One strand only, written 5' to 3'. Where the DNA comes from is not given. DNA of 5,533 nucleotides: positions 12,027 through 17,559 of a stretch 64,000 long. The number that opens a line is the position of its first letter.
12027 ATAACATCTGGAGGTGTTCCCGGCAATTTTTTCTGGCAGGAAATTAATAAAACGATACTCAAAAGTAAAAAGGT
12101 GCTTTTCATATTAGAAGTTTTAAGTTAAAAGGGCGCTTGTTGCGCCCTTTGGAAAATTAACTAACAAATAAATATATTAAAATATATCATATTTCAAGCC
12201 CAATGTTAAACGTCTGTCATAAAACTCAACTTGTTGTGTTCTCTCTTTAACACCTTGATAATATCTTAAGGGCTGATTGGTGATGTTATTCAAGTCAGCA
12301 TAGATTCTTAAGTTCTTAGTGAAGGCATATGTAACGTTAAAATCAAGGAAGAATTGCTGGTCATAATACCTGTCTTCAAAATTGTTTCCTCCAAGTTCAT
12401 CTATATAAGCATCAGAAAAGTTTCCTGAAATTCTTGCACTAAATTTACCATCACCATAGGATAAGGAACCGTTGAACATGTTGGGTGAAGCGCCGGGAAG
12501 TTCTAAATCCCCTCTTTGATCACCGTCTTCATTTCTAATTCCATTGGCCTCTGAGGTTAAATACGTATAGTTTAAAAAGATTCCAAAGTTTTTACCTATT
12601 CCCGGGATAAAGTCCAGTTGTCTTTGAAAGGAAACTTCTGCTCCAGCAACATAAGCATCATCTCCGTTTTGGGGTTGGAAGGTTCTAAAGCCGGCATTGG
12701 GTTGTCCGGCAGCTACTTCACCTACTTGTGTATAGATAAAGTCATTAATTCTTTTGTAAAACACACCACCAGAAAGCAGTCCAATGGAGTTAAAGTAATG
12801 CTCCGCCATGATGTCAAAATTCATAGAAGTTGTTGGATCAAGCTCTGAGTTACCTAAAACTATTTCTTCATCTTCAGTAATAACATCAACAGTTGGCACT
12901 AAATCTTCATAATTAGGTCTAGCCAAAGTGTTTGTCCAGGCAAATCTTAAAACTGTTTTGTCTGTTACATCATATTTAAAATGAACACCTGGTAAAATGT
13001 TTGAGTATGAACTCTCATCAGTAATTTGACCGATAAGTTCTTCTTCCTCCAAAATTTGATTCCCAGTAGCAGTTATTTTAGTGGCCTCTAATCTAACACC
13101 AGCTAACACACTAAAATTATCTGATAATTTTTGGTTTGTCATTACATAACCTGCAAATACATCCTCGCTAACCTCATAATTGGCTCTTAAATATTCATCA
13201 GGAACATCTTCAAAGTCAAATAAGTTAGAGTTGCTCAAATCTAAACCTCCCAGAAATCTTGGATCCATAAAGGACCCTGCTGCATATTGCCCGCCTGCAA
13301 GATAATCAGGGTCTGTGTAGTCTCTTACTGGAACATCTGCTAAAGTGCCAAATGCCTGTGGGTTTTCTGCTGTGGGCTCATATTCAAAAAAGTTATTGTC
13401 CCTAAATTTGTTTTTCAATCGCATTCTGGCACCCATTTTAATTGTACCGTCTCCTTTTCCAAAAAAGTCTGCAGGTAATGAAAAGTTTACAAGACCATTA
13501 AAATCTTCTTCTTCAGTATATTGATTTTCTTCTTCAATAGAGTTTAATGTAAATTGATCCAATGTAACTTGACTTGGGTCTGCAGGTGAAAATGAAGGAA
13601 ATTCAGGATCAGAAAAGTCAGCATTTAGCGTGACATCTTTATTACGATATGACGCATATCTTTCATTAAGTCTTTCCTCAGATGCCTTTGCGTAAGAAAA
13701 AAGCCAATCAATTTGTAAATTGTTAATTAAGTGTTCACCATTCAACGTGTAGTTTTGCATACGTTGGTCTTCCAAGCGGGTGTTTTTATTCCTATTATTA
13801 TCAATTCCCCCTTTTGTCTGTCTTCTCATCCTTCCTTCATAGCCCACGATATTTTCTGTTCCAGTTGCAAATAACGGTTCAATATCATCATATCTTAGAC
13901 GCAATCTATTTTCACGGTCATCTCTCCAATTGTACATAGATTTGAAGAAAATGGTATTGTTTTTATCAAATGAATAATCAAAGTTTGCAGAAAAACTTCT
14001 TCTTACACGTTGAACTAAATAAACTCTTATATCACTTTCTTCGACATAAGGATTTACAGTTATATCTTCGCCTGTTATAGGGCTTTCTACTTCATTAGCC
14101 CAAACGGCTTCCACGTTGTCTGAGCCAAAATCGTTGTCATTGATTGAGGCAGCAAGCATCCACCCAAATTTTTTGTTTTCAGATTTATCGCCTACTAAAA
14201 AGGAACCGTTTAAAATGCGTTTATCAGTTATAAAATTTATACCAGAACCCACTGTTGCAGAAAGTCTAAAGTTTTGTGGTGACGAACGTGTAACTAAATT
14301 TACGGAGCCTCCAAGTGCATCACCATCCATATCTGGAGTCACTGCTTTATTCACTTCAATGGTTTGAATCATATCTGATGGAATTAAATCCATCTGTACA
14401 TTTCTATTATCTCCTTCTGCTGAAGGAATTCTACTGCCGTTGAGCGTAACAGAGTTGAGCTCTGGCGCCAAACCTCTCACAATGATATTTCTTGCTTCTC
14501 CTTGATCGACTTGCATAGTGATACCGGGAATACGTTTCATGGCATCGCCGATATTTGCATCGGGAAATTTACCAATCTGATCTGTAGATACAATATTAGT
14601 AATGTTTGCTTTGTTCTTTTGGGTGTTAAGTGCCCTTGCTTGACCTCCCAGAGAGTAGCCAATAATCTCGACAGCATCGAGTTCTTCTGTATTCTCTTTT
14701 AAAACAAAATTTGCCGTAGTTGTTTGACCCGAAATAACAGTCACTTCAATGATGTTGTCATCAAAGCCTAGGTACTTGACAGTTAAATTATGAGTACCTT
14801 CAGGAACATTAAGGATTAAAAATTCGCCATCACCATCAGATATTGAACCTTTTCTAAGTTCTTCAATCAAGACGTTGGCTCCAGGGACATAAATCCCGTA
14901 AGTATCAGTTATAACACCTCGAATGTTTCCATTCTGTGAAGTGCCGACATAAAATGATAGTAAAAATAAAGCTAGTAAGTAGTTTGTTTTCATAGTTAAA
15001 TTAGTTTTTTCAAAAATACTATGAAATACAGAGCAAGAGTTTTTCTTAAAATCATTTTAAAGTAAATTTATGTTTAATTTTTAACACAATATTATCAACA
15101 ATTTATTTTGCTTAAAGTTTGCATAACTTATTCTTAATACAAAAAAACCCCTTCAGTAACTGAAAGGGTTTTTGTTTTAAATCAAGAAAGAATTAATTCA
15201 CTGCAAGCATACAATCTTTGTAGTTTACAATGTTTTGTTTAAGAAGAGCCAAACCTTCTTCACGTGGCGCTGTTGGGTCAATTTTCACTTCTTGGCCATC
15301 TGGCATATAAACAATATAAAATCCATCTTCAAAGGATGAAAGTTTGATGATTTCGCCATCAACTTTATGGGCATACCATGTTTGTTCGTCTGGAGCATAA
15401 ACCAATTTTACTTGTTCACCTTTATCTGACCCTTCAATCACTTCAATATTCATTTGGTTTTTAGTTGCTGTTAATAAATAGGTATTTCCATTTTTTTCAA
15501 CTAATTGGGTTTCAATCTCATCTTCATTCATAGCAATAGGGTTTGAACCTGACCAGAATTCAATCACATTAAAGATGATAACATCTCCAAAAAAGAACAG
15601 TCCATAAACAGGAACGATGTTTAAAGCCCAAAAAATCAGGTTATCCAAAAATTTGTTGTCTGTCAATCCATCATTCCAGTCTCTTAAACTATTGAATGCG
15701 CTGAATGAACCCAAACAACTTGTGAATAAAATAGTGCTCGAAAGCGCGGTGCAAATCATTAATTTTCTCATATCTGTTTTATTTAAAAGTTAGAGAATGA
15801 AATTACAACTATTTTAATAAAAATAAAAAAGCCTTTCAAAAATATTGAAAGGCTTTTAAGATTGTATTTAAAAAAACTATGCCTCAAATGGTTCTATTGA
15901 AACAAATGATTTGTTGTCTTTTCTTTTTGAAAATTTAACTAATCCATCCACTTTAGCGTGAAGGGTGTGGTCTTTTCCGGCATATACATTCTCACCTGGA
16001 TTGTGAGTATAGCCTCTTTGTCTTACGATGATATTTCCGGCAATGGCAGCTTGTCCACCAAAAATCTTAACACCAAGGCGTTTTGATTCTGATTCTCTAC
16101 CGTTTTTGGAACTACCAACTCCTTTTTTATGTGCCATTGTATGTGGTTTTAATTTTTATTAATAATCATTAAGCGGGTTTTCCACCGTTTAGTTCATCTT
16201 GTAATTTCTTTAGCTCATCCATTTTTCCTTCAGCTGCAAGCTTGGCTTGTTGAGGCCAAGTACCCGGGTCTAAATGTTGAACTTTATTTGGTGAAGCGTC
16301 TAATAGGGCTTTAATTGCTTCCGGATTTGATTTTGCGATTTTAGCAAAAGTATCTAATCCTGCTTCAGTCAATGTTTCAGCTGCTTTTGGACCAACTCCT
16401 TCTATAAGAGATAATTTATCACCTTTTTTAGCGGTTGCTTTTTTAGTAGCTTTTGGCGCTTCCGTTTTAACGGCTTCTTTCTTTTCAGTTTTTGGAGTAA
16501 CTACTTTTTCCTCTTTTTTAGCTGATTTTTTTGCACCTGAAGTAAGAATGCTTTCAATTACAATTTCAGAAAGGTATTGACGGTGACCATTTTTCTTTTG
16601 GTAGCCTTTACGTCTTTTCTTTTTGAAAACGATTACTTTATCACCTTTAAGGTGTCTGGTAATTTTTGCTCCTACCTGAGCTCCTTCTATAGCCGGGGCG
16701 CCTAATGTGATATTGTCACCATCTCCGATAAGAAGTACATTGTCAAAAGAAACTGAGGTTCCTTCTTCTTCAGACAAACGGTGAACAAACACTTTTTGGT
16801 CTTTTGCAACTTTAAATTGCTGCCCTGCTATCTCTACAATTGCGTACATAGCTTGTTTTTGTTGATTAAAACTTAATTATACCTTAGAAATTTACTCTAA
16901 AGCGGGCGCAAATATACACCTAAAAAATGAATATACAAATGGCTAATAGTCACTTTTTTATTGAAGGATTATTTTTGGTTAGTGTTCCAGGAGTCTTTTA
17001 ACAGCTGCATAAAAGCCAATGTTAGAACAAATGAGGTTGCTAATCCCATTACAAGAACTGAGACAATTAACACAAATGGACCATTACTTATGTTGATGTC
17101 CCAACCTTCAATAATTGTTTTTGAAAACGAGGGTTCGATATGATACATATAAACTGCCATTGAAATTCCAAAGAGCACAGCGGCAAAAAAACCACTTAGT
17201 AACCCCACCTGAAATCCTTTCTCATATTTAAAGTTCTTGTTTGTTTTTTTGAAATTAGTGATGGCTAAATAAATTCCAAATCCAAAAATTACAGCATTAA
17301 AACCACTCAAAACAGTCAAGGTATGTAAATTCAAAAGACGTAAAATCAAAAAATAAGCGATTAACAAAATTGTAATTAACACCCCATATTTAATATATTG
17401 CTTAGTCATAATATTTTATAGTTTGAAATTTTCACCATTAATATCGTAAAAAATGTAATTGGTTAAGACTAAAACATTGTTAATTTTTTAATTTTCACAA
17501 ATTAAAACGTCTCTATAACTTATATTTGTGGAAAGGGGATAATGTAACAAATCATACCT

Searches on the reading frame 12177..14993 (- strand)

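Call 70: search_protein_families(library=pfam, max_evalue=0.00001, proteins=[window:12177-14993:-])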
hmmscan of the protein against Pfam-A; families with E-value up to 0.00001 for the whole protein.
window:12177-14993:- (938 aa): 4 families
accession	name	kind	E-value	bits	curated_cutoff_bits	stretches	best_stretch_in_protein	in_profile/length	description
PF00593.30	TonB_dep_Rec_b-barrel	-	1.4e-32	114.6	27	1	360-904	13-436/436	TonB dependent receptor-like, beta-barrel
PF13715.12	CarbopepD_reg_2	-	5.8e-17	62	32.2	1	24-108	1-86/88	CarboxypepD_reg-like domain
PF07715.20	Plug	-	3.8e-16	60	23.9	1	128-229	5-106/107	TonB-dependent Receptor Plug Domain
PF13620.12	CarboxypepD_reg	-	3.4e-15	56.6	32.3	1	24-99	2-82/82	Carboxypeptidase regulatory-like domain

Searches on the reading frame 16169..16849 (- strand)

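Call 70: search_protein_families(library=pfam, max_evalue=0.00001, proteins=[window:16169-16849:-])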
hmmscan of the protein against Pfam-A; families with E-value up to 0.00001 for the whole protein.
window:16169-16849:- (226 aa): 1 family
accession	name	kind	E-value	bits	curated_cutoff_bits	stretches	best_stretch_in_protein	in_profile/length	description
PF00829.26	Ribosomal_L21p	-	1.5e-35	121.8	27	1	1-101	1-99/99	Ribosomal prokaryotic L21 protein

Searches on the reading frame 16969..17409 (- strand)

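Call 70: search_protein_families(library=pfam, max_evalue=0.00001, proteins=[window:16969-17409:-])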
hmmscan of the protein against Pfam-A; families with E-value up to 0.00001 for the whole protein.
window:16969-17409:- (146 aa): 1 family
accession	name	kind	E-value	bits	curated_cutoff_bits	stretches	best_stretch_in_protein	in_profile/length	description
PF13858.11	DUF4199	-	9.9e-13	49.3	32.3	1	7-101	1-102/165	Protein of unknown function (DUF4199)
